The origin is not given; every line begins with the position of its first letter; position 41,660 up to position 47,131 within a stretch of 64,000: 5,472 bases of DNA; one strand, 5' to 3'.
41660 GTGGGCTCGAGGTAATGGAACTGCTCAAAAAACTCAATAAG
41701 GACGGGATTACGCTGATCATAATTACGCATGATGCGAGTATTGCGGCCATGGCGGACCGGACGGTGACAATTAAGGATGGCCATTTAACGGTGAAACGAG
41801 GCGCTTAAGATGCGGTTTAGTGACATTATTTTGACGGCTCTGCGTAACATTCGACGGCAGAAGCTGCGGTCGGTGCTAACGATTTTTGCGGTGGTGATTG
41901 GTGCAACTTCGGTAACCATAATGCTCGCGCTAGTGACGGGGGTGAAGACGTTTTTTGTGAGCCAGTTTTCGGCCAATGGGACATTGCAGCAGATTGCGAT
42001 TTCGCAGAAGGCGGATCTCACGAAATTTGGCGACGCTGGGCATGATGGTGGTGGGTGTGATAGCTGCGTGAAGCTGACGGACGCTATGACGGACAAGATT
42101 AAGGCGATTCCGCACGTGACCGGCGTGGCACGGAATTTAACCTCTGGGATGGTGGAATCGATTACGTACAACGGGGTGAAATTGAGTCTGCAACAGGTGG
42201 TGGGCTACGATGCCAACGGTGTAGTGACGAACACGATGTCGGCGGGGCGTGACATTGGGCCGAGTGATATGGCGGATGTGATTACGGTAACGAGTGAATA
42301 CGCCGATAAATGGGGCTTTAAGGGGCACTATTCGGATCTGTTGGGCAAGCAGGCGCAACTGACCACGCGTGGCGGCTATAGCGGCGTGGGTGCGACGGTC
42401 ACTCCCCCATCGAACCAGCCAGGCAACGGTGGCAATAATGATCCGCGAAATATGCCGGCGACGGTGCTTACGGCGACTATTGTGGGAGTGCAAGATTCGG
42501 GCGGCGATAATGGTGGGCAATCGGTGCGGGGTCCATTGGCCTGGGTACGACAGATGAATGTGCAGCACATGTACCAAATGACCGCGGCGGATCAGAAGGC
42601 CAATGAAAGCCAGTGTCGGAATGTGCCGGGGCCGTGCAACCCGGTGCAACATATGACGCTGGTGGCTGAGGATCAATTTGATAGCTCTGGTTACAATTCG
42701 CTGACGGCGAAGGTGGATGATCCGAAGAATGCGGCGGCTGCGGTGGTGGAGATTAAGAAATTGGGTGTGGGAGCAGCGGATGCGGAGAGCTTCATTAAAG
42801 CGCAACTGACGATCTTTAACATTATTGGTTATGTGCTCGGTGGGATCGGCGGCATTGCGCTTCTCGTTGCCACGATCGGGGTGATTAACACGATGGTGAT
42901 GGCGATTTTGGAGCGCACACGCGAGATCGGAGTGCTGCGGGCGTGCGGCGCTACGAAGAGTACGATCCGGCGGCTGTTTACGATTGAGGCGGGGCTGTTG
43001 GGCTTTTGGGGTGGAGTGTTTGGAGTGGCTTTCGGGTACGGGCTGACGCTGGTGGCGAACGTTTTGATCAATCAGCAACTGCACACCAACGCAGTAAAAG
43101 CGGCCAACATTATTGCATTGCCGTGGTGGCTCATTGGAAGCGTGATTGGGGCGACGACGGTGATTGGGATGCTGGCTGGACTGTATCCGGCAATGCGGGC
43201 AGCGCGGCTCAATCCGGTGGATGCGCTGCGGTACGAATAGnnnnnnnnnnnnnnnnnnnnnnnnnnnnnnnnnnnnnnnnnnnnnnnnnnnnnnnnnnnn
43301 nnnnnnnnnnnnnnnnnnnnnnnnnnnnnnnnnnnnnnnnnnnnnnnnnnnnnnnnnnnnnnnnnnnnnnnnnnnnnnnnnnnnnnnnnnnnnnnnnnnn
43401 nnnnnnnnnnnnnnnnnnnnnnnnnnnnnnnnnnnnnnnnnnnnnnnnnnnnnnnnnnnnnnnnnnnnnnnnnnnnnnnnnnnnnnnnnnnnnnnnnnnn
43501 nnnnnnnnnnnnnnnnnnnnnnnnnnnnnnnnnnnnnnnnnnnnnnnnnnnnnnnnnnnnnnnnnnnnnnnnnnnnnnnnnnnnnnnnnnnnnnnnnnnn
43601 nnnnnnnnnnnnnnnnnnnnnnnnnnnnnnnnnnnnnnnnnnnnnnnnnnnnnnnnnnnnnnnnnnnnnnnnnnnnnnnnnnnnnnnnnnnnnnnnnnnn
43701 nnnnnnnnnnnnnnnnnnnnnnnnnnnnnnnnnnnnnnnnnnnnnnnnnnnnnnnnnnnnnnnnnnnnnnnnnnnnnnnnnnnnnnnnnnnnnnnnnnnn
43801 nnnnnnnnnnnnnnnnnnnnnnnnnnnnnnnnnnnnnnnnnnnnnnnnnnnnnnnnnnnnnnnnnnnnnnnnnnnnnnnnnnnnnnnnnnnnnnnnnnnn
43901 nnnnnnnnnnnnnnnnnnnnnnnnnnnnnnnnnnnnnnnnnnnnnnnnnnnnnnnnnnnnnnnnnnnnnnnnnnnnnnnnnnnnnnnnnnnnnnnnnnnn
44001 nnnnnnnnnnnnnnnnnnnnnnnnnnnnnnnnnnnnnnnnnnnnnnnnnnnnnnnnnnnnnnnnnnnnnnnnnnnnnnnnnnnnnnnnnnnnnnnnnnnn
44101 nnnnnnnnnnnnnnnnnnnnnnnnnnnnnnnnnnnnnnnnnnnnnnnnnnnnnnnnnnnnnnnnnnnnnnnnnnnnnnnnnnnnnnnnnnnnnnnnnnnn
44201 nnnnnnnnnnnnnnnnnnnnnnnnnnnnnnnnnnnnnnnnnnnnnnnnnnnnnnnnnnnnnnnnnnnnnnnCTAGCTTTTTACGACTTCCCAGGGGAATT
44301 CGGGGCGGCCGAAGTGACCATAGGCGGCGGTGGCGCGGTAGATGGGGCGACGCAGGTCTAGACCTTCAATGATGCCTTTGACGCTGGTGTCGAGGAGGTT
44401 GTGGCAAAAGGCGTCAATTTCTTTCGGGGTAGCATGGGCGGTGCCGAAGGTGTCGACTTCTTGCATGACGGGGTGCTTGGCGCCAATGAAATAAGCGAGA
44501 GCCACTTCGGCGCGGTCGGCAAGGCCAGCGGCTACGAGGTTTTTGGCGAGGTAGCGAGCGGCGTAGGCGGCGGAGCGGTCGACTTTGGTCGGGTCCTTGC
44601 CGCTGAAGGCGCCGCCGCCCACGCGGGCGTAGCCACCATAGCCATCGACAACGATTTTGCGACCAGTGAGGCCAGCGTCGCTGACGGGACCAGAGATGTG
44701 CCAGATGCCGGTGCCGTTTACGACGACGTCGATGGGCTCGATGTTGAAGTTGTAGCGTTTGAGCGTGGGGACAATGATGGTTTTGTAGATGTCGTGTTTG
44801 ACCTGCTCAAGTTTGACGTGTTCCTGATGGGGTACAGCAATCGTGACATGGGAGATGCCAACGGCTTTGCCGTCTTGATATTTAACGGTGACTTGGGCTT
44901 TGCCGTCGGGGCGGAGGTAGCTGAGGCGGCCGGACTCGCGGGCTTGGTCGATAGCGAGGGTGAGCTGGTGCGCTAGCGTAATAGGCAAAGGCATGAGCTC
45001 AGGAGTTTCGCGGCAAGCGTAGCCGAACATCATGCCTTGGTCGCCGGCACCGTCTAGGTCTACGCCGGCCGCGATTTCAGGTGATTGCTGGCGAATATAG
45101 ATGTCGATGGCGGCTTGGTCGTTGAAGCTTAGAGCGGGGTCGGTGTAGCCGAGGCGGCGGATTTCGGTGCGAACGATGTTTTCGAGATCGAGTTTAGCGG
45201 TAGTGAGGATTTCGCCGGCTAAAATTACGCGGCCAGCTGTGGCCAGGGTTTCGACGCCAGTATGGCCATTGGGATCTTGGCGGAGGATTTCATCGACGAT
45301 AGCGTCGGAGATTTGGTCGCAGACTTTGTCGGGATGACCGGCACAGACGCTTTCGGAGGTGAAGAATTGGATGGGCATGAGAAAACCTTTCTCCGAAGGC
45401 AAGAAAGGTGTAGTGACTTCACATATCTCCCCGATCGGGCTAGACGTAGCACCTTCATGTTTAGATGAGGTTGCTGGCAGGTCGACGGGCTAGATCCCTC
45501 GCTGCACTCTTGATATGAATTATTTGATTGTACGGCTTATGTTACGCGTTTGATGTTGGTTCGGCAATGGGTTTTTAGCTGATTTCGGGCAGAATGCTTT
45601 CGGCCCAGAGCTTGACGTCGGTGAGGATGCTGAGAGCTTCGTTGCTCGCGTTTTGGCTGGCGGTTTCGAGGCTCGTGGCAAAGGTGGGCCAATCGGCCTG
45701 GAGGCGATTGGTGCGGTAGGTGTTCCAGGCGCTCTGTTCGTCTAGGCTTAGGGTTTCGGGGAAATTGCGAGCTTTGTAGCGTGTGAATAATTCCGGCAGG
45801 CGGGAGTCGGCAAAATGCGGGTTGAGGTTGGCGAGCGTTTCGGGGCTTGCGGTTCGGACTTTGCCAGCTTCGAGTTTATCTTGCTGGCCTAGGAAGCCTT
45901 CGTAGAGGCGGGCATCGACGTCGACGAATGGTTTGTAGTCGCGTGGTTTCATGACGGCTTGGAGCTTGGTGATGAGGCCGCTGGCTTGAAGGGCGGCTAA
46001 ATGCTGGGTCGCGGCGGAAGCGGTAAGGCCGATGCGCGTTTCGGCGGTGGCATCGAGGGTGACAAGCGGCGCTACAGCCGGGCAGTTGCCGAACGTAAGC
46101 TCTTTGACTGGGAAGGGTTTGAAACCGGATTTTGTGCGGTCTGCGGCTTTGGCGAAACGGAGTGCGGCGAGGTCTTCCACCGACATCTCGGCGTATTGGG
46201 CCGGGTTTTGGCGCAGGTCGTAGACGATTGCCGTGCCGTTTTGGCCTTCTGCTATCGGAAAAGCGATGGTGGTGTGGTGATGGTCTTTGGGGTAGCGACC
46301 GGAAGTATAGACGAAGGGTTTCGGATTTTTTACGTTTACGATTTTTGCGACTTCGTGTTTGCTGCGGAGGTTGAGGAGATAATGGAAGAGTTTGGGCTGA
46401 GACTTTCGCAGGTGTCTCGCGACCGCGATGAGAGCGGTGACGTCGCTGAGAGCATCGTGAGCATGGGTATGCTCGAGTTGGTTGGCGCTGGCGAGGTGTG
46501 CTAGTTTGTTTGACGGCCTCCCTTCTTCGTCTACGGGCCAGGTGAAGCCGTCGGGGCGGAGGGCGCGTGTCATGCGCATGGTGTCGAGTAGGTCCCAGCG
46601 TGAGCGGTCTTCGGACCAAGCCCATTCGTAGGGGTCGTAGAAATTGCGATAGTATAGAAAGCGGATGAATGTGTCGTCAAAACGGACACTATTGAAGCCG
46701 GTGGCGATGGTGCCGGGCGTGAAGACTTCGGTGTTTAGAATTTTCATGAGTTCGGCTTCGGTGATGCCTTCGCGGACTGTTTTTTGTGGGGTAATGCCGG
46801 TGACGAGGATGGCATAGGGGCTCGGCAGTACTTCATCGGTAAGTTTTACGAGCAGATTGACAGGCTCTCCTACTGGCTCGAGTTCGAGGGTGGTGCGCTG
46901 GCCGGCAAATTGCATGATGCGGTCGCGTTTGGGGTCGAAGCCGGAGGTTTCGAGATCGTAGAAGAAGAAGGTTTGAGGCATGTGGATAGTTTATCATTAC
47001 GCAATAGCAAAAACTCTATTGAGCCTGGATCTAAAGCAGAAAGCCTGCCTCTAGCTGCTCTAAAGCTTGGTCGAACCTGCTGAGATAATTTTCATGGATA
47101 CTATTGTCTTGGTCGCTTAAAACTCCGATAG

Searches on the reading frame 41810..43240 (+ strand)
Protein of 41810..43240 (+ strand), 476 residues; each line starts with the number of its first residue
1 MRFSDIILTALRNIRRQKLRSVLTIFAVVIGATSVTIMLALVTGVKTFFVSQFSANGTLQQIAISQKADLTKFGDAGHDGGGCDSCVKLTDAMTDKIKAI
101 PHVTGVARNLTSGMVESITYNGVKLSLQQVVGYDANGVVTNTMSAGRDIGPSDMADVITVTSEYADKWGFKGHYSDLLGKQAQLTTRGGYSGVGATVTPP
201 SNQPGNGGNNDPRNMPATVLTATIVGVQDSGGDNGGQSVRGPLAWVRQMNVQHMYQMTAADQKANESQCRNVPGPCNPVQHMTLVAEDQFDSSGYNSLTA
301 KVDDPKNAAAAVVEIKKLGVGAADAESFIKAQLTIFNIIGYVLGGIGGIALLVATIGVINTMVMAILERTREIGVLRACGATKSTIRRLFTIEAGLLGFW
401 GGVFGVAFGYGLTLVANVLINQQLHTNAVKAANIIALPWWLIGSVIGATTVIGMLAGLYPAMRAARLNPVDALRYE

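Call 94: search_protein_families(library=pfam, proteins=[window:41810-43240:+], max_evalue=0.001)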
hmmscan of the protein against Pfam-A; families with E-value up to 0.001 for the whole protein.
window:41810-43240:+ (476 aa): 2 families
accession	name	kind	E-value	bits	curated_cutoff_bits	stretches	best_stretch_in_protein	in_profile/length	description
PF02687.27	FtsX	-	2.4e-20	73.2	25.5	1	346-469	3-120/120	FtsX-like permease C-terminal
PF12704.14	MacB_PCD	-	6.9e-13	49.8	27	1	21-317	1-206/207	MacB-like periplasmic core domain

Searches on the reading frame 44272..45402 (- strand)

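Call 94: search_protein_families(library=pfam, proteins=[window:44272-45402:-], max_evalue=0.001)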
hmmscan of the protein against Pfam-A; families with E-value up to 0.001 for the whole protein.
window:44272-45402:- (376 aa): 3 families
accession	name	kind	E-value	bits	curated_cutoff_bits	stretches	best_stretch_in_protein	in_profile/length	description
PF02773.21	S-AdoMet_synt_C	-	8e-58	194.7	25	1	236-372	1-137/138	S-adenosylmethionine synthetase, C-terminal domain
PF02772.21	S-AdoMet_synt_M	-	5.4e-38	130.3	29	1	118-232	3-118/120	S-adenosylmethionine synthetase, central domain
PF00438.25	S-AdoMet_synt_N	-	6e-33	113.8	33.1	1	13-108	3-99/99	S-adenosylmethionine synthetase, N-terminal domain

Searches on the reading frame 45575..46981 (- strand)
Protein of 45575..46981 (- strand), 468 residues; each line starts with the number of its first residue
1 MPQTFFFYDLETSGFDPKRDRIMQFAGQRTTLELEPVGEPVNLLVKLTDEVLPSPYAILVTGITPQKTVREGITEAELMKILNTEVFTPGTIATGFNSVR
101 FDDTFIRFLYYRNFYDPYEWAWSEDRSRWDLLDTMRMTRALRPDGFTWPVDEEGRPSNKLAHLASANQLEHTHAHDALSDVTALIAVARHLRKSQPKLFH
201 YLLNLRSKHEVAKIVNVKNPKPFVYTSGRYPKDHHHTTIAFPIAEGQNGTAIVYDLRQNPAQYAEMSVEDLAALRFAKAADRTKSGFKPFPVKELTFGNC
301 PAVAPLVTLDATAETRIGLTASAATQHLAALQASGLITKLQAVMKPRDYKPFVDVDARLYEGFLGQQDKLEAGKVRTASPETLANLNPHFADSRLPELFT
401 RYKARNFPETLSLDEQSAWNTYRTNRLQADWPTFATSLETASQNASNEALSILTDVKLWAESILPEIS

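Call 28: search_protein_families(library=pfam, proteins=[window:45575-46981:-], max_evalue=0.001)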
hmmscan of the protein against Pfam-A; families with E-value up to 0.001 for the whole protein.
window:45575-46981:- (468 aa): 2 families
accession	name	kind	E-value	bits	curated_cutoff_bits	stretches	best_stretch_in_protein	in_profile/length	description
PF08411.15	Exonuc_X-T_C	-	4.5e-60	203.5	27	1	206-461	1-268/269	Exonuclease C-terminal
PF00929.31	RNase_T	-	4.1e-19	70.2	24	1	7-187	2-163/164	Exonuclease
